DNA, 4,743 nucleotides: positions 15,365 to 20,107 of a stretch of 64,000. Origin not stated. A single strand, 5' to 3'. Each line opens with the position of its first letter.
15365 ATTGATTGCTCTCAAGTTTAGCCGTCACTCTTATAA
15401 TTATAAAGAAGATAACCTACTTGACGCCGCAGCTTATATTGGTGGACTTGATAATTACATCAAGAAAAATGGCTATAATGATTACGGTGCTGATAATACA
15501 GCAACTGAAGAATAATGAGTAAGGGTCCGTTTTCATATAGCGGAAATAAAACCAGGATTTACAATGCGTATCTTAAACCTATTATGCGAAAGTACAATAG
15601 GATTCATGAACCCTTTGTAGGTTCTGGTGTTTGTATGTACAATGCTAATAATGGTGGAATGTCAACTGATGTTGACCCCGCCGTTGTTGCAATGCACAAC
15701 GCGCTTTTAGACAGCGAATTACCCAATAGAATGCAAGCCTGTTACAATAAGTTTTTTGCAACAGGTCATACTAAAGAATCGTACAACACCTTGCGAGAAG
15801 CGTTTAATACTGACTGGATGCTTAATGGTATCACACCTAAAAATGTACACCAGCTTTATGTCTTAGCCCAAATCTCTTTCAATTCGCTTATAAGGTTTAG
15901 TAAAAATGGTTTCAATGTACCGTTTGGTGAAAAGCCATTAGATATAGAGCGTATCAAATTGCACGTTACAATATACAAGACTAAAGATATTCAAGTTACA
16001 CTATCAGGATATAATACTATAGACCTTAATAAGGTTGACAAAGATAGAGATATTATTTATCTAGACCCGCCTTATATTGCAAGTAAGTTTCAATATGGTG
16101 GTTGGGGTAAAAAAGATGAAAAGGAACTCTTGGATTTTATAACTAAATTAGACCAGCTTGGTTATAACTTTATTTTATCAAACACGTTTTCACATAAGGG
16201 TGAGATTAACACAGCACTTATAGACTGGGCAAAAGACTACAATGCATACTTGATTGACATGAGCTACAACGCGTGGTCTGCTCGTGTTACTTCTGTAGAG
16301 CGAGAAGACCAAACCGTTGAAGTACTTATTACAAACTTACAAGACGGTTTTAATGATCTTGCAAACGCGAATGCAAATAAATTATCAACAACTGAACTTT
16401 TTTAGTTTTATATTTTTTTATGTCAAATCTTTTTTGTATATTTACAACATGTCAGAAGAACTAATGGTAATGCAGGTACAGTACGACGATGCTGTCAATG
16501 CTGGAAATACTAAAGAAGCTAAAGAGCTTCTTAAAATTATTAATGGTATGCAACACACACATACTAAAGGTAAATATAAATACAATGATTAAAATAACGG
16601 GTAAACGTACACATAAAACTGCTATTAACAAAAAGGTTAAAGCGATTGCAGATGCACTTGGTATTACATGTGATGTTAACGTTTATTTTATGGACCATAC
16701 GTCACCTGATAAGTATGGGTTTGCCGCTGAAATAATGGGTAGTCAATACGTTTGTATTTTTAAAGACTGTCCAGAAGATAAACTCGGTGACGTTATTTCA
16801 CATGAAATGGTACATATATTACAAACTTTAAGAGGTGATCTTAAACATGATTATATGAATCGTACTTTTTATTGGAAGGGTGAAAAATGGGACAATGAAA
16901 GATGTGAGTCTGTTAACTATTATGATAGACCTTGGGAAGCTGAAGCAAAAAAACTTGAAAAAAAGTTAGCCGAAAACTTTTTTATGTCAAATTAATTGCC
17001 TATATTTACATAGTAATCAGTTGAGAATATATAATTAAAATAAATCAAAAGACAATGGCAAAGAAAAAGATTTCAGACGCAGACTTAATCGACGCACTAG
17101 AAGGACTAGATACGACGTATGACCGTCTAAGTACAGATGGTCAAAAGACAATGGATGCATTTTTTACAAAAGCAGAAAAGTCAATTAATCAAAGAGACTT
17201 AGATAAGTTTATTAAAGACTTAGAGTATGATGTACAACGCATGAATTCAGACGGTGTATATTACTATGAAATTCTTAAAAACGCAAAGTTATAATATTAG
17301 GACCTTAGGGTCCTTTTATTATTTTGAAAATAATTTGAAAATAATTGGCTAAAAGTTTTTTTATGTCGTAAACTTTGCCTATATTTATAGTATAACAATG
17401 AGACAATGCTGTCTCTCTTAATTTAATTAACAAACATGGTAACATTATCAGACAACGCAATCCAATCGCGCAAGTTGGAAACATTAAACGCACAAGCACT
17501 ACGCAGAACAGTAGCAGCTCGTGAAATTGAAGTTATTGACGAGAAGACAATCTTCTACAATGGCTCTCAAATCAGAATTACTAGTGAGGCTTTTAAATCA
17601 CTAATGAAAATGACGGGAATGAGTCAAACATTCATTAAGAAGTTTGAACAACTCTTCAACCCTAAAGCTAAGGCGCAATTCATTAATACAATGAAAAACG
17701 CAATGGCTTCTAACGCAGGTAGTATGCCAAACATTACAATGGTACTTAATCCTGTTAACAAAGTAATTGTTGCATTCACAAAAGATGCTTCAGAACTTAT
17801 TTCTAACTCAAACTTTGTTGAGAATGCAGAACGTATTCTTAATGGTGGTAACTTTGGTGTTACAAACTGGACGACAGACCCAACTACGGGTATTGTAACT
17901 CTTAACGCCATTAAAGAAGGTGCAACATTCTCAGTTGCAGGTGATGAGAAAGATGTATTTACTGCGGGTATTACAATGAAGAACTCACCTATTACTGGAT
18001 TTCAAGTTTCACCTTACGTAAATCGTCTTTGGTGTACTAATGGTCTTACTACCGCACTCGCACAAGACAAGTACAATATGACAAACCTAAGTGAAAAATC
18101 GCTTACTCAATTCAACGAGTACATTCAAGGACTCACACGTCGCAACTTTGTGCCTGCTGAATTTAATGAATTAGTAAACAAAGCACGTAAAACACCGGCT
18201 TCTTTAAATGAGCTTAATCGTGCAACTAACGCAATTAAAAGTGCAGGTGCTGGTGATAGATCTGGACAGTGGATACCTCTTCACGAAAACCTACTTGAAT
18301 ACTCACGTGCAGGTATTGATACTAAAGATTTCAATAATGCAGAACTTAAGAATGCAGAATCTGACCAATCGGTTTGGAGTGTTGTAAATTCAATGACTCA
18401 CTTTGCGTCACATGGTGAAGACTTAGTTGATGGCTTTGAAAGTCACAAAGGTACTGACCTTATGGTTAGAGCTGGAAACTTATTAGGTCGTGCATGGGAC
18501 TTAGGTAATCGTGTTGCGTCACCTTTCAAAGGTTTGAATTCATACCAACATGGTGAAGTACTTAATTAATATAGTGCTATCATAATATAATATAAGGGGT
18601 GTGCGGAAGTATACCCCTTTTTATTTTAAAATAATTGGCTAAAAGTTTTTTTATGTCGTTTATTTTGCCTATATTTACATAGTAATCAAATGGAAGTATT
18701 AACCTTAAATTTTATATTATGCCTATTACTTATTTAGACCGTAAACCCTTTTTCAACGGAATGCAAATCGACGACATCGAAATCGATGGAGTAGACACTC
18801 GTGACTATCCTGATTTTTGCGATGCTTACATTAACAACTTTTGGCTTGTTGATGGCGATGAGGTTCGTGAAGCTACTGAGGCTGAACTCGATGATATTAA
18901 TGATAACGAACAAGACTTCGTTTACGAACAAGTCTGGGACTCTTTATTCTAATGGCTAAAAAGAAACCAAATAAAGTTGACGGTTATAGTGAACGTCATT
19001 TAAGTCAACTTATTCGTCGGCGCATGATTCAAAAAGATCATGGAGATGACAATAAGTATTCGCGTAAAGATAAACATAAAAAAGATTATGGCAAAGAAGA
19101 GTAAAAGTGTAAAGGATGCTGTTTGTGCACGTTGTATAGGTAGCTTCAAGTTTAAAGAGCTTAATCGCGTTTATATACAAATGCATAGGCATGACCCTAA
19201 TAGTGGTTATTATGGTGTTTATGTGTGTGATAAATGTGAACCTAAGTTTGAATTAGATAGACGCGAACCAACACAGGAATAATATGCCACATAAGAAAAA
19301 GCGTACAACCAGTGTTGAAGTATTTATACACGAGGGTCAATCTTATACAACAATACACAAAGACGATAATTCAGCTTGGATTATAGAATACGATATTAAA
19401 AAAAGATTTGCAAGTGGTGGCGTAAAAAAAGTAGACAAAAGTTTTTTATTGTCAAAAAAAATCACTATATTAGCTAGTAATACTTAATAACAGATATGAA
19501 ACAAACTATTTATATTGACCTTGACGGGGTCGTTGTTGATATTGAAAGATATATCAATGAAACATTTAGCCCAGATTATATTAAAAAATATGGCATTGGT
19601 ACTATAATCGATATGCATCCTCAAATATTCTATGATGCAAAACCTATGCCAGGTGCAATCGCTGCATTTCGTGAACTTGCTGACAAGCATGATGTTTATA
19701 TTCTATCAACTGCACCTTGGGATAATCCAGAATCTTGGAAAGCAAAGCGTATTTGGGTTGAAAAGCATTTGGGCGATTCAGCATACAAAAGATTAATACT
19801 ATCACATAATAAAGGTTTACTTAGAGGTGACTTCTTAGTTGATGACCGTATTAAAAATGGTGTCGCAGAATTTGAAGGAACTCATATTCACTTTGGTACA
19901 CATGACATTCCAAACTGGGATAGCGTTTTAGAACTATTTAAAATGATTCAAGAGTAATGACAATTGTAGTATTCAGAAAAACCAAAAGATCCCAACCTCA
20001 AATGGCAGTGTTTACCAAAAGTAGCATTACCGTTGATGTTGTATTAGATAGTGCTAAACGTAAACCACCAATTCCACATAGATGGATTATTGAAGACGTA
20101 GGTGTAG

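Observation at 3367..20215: A ~77-bp element repeated 14 times, heading each early gene cassette (candidate promoter plus shuffling cassette system)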

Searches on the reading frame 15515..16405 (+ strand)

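Call 14: search_protein_families(library=pfam, proteins=[window:15515-16405:+], max_evalue=0.01)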
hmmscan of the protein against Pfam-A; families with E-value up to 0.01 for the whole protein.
window:15515-16405:+ (296 aa): 2 families
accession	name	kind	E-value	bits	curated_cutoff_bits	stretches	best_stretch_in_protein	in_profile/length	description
PF02086.21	MethyltransfD12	-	1e-21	78.3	22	1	8-242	1-242/253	D12 class N6 adenine-specific DNA methyltransferase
PF02520.22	ANIS5_cation-bd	-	0.0015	19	29.3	1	217-293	6-80/109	SXP/RAL-2 family protein Ani s 5-like, metal-binding domain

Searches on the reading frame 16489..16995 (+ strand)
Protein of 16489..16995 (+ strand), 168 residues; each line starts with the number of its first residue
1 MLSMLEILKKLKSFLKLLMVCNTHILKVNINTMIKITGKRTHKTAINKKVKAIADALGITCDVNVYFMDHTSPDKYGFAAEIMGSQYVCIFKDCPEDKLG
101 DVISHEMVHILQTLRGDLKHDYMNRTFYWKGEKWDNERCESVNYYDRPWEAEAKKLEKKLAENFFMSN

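Call 14: search_protein_families(library=pfam, proteins=[window:16489-16995:+], max_evalue=0.01)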
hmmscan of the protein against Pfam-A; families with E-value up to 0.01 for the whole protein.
window:16489-16995:+ (168 aa): 0 families

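Call 63: search_protein_families(library=phrogs, proteins=[window:16585-16995:+], max_evalue=0.01)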
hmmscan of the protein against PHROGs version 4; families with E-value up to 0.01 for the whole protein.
window:16585-16995:+ (136 aa): 3 families
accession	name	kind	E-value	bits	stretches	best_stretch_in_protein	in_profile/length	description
phrog_10499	-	unknown function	5.2e-14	53.8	1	61-134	72-143/149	-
phrog_16532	-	unknown function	2.9e-12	48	1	59-133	71-135/138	-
phrog_16003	-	unknown function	0.0041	18.4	1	24-129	41-145/158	-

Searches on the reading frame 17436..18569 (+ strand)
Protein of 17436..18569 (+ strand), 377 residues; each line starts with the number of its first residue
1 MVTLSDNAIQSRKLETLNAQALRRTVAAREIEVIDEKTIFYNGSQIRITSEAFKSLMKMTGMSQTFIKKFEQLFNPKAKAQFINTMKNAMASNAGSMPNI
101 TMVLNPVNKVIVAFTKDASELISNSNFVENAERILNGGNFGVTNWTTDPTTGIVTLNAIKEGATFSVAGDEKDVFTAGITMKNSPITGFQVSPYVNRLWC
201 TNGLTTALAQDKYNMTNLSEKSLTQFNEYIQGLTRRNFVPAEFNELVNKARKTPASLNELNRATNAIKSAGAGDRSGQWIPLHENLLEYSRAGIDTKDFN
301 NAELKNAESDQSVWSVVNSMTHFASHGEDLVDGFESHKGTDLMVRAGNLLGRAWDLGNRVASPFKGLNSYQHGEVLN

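Call 14: search_protein_families(library=pfam, proteins=[window:17436-18569:+], max_evalue=0.01)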
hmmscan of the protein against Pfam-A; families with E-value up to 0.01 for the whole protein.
window:17436-18569:+ (377 aa): 0 families

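Call 63: search_protein_families(library=phrogs, proteins=[window:17436-18569:+], max_evalue=0.01)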
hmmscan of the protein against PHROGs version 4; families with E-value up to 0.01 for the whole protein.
window:17436-18569:+ (377 aa): 1 family
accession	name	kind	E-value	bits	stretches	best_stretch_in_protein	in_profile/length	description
phrog_1362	-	unknown function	9.6e-09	35.8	1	25-328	57-367/391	-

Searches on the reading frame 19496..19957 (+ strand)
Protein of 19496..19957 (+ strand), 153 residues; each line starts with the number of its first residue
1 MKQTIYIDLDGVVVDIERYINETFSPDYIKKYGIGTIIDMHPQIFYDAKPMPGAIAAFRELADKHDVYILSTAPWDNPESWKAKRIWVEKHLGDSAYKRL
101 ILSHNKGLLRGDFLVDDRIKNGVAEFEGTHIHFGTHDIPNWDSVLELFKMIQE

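Call 63: search_protein_families(library=phrogs, proteins=[window:19496-19957:+], max_evalue=0.01)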
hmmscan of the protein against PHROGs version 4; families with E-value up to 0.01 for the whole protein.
window:19496-19957:+ (153 aa): 4 families
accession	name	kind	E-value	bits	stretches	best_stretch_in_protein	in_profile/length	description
phrog_420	-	unknown function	4.4e-24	86.4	1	1-135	12-177/267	unknown function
phrog_2643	-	moron, auxiliary metabolic gene and host takeover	1.4e-13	51.9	1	2-121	6-142/182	5'-3' deoxyribonucleotidase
phrog_1238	-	moron, auxiliary metabolic gene and host takeover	9.1e-05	23.1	1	3-149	23-133/155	phosphoheptose isomerase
phrog_415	-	other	0.0012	19.6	1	1-95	20-108/218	polynucleotide kinase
